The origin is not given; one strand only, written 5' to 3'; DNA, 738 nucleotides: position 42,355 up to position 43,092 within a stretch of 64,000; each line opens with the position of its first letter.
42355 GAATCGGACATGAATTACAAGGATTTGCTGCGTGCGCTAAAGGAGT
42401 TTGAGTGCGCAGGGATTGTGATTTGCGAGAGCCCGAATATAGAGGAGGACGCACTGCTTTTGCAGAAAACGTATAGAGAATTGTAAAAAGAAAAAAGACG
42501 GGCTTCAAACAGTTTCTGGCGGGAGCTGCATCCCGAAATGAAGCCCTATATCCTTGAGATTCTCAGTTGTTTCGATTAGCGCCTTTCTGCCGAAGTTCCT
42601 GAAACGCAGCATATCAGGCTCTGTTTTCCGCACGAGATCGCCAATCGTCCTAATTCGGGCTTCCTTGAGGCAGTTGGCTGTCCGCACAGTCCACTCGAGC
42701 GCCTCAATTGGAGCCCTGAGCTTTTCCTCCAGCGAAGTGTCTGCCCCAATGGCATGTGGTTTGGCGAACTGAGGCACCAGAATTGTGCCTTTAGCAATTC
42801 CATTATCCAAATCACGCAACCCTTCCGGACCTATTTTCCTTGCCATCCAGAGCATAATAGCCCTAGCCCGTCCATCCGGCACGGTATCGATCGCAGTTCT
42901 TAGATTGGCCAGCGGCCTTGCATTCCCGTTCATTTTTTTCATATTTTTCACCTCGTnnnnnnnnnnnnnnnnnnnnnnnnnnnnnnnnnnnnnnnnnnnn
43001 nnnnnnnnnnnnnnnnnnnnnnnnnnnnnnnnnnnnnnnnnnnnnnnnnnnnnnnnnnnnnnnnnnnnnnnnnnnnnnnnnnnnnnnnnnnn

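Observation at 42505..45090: Tightly packed three-gene operon: radical SAM enzyme, unknown 350-aa protein and an alpha-CTD-like protein, divergent from an Lrp regulator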

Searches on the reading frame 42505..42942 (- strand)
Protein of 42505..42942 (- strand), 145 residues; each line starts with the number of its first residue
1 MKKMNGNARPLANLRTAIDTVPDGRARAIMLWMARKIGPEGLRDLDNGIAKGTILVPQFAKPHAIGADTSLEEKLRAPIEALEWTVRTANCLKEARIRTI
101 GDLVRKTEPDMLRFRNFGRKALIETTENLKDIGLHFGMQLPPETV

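Call 3: search_protein_families(library=pfam, proteins=[window:42505-42942:-], max_evalue=0.01)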
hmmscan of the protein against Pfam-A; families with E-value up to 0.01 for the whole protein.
window:42505-42942:- (145 aa): 1 family
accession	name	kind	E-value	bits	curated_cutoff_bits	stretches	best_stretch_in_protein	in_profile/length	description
PF03118.21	RNA_pol_A_CTD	-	1.7e-19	69.7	23.8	1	72-130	8-66/67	Bacterial RNA polymerase, alpha chain C terminal domain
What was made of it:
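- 42520..42729 (-): Alpha-CTD helix-hairpin-helix DNA-binding domain, residues 72-141, of bacterial origin. PF03118 at 69.7 bits (call 3).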

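Call 4: search_protein_families(library=ncbifam, proteins=[window:42505-42942:-], max_evalue=0.01)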
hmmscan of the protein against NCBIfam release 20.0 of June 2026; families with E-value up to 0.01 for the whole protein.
window:42505-42942:- (145 aa): 9 families
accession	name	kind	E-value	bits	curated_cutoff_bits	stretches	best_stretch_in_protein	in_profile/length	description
NF003513.0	PRK05182.1-2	equivalog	1e-24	87.1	302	1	68-141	247-320/338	DNA-directed RNA polymerase subunit alpha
TIGR02027.1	rpoA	equivalog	3.7e-20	72.3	227.8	1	70-138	229-297/298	DNA-directed RNA polymerase subunit alpha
NF003519.0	PRK05182.2-5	equivalog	4e-18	65.4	277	1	69-139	247-317/320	DNA-directed RNA polymerase subunit alpha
NF003517.0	PRK05182.2-3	equivalog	5.3e-17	61.8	356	1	72-142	254-324/344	DNA-directed RNA polymerase subunit alpha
NF003515.0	PRK05182.2-1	equivalog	6.2e-16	58.6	406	1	70-136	244-310/314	DNA-directed RNA polymerase subunit alpha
NF003514.0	PRK05182.1-4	equivalog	1.7e-15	56.5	434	1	67-135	239-307/338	DNA-directed RNA polymerase subunit alpha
NF003516.0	PRK05182.2-2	equivalog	6.1e-15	55.2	353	1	71-142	241-309/315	DNA-directed RNA polymerase subunit alpha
NF003518.0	PRK05182.2-4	equivalog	3e-13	49.7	523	1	72-135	244-307/312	DNA-directed RNA polymerase subunit alpha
NF011498.0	PRK14906.1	equivalog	1.3e-05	22.8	1437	1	84-135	1320-1371/1459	DNA-directed RNA polymerase subunit beta'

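Call 5: search_protein_families(library=padloc, proteins=[window:42505-42942:-], max_evalue=0.01)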
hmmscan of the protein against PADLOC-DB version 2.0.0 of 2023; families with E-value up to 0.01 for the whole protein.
window:42505-42942:- (145 aa): 0 families
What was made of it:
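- On Known anti-phage defence systems (PADLOC-DB v2): Only generic rSAM hits for gene 1 and nothing for genes 2 and 3 (call 5).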

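Call 11: find_homologous_proteins(query=window:42505-42942:-)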
Query window:42505-42942:- (145 aa): 6 proteins with E <= 0.001 among 28 candidates.
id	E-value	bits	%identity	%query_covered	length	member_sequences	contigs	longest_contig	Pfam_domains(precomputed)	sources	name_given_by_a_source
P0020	2.9e-90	318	100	100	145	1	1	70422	PF03118.22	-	-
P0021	9.1e-18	83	64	46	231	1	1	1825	PF01000.32,PF03118.22,PF01193.30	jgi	jgi:DNA-directed RNA polymerase subunit alpha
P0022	1.7e-15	75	59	46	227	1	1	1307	PF01000.32,PF03118.22,PF01193.30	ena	-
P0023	1.1e-14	73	56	47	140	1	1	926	PF03118.22,PF01193.30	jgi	jgi:DNA-directed RNA polymerase subunit alpha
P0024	1.9e-14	72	58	46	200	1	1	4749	PF01000.32,PF03118.22,PF01193.30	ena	-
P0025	6.3e-14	70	53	46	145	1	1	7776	PF03118.22,PF01193.30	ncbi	ncbi:MAG: DNA-directed RNA polymerase subunit alpha C-terminal domain-containing protein, partial [b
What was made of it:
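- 42520..42729 (-): It is 53-64% identical to bacterial RpoA C-termini (call 11).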

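Call 57: search_dna_similar(query=window:42505-42942:-, collection=phages, mode=protein, max_evalue=0.001, max_rows=15)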
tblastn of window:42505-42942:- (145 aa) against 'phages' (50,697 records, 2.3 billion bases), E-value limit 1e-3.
Records with a match: 22; places in all: 24; records where one place covers at least 80% of the query: 0.
Best place of each record, by identity: <60% 22.
By first word of the organism name: Bacteriophage 9; Salmonella 3; Acinetobacter 2; Listeria 2; Enterococcus 2; Staphylococcus 2; Bacillus 2.
By host as written in the record: - 12; Homo sapiens 2; Listeria monocytogenes 2; Staphylococcus aureus 2; Bacillus megaterium DSM 319 2; Salmonella enterica subsp. enterica serovar Kentucky 1; Enterococcus faecalis 1.
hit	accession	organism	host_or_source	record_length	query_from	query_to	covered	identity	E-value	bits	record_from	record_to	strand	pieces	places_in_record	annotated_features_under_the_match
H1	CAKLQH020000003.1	Acinetobacter phage MD-2021a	not known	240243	75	145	49%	45.9%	1e-10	63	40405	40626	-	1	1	rpoA: DNA-directed RNA polymerase subunit alpha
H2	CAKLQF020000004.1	Acinetobacter phage MD-2021a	not known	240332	75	145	49%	45.9%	1e-10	63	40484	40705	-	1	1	rpoA: DNA-directed RNA polymerase subunit alpha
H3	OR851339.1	Salmonella phage S.Kent 1-2-1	Salmonella enterica subsp. enterica ...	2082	78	145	47%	46.5%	2e-11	66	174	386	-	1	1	record has no annotation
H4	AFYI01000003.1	Salmonella enterica subsp. enterica serovar Infantis str. ...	Homo sapiens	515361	78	145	47%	46.5%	3e-11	66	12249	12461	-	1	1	DNA-directed RNA polymerase, alpha subunit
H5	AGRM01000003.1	Salmonella enterica subsp. houtenae str. ATCC BAA-1581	Homo sapiens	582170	78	145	47%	46.5%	3e-11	66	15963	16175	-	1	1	DNA-directed RNA polymerase, alpha subunit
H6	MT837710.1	Bacteriophage sp.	human fecal samples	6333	68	136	48%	44.9%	3e-10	62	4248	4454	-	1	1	record has no annotation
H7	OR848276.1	Listeria phage LM 4-14-1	Listeria monocytogenes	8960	68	134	46%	46.3%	3e-11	65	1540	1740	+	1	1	record has no annotation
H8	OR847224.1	Listeria phage LM 4-11-1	Listeria monocytogenes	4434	68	134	46%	46.3%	4e-11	65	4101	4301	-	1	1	record has no annotation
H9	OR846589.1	Enterococcus phage Efs 1-1-1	Enterococcus faecalis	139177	68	134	46%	46.3%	8e-11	64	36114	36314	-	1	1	record has no annotation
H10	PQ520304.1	Enterococcus phage IME_EF3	-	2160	68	134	46%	46.3%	9e-11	64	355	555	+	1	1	record has no annotation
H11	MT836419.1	Bacteriophage sp.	human fecal samples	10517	64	139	52%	40.5%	2e-10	62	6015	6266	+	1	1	record has no annotation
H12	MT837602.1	Bacteriophage sp.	human fecal samples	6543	72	136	45%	46.2%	5e-10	62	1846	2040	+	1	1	record has no annotation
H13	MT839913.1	Bacteriophage sp.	human fecal samples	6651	68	134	46%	44.8%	1e-10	64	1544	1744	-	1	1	record has no annotation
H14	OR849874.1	Staphylococcus phage SA 1298 Kay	Staphylococcus aureus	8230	72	134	43%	46.0%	1e-9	61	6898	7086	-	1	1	record has no annotation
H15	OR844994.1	Staphylococcus phage SA 1306 Kay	Staphylococcus aureus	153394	72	134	43%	46.0%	1e-9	61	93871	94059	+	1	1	record has no annotation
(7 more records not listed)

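Call 65: search_solved_structures(query=window:42505-42942:-, max_evalue=0.00001, show_alignments=3)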
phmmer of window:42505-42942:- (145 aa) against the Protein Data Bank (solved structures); distinct sequences matched with E-value up to 0.00001: 42.
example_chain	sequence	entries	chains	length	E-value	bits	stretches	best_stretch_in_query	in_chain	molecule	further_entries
9zum_A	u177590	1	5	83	1.9e-16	63.9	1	75-141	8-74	DNA-directed RNA polymerase subunit alpha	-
7ye1_A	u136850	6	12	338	8.8e-16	61.7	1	59-141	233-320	DNA-directed RNA polymerase subunit alpha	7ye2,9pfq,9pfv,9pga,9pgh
6j9e_A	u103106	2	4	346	9.9e-14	55.1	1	60-140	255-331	DNA-directed RNA polymerase subunit alpha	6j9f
1xs9_D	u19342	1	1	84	2.5e-13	53.8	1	75-140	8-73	DNA-directed RNA polymerase alpha chain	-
1lb2_B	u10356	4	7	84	2.6e-13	53.7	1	75-140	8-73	DNA-directed RNA polymerase alpha chain | DNA-directed RNA polymerase subunit alpha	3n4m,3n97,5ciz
3k4g_A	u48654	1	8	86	2.6e-13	53.7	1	75-140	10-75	DNA-directed RNA polymerase subunit alpha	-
1coo_A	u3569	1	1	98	2.8e-13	53.6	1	74-140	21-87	RNA POLYMERASE ALPHA SUBUNIT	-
2jzb_A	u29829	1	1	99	2.9e-13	53.6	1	73-140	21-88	DNA-directed RNA polymerase subunit alpha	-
6b6h_I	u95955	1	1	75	3e-13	53.5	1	75-140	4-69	DNA-directed RNA polymerase subunit alpha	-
3gfk_B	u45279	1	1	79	4.3e-13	53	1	69-135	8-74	DNA-directed RNA polymerase subunit alpha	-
8i23_A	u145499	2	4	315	5.8e-13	52.6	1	68-136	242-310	DNA-directed RNA polymerase subunit alpha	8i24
3ihq_B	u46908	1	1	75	7.6e-13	52.2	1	72-135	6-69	DNA-directed RNA polymerase subunit alpha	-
1z3e_B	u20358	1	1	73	1e-12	51.8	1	72-135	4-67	DNA-directed RNA polymerase alpha chain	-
8f3c_G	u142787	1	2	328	2e-12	50.8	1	74-140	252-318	DNA-directed RNA polymerase subunit alpha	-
10ma_G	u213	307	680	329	2.1e-12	50.8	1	74-140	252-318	DNA-directed RNA polymerase subunit alpha | Escherichia coli RNA polymerase alpha subunit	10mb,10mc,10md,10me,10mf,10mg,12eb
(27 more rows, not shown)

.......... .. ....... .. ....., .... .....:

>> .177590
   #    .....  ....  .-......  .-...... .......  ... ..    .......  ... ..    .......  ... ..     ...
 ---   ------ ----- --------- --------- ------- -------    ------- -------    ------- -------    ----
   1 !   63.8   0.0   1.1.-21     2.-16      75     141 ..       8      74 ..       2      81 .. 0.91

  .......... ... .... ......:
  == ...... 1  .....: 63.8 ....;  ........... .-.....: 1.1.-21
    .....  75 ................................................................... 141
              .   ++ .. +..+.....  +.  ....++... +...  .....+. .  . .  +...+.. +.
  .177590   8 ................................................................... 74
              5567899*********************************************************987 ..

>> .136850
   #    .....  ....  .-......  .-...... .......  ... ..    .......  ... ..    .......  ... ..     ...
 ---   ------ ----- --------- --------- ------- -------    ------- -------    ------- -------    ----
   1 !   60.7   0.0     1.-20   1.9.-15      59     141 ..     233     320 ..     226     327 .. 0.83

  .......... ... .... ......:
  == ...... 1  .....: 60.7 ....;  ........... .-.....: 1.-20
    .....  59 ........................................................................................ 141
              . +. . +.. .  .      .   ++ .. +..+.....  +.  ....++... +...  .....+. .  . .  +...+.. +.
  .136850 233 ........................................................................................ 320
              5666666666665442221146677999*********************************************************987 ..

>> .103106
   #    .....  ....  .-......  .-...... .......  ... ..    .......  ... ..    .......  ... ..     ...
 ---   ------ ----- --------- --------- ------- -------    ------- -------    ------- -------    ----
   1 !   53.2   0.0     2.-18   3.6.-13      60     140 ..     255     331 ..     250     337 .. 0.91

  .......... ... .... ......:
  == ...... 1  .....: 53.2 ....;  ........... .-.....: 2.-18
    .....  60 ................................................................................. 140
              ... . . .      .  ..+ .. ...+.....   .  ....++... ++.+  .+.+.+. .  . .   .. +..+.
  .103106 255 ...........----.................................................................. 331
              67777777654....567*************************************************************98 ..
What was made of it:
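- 42520..42729 (-): It aligns with RpoA CTD structures, including the VR(S/T)ANCLK and NFG(R/K)K segments and part of the interdomain linker (call 65).
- On Bacterial RNA polymerase alpha subunit (RpoA): 69.7 bits against a threshold of 23.8 (call 3), with alignment to RpoA CTD structures (call 65).
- The alpha-CTD match and alignment are in calls 3 and 65.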

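Call 70: search_protein_families(library=phrogs, proteins=[window:42505-42942:-], max_evalue=0.001)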
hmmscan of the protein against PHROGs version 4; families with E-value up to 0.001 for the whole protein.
window:42505-42942:- (145 aa): 0 families
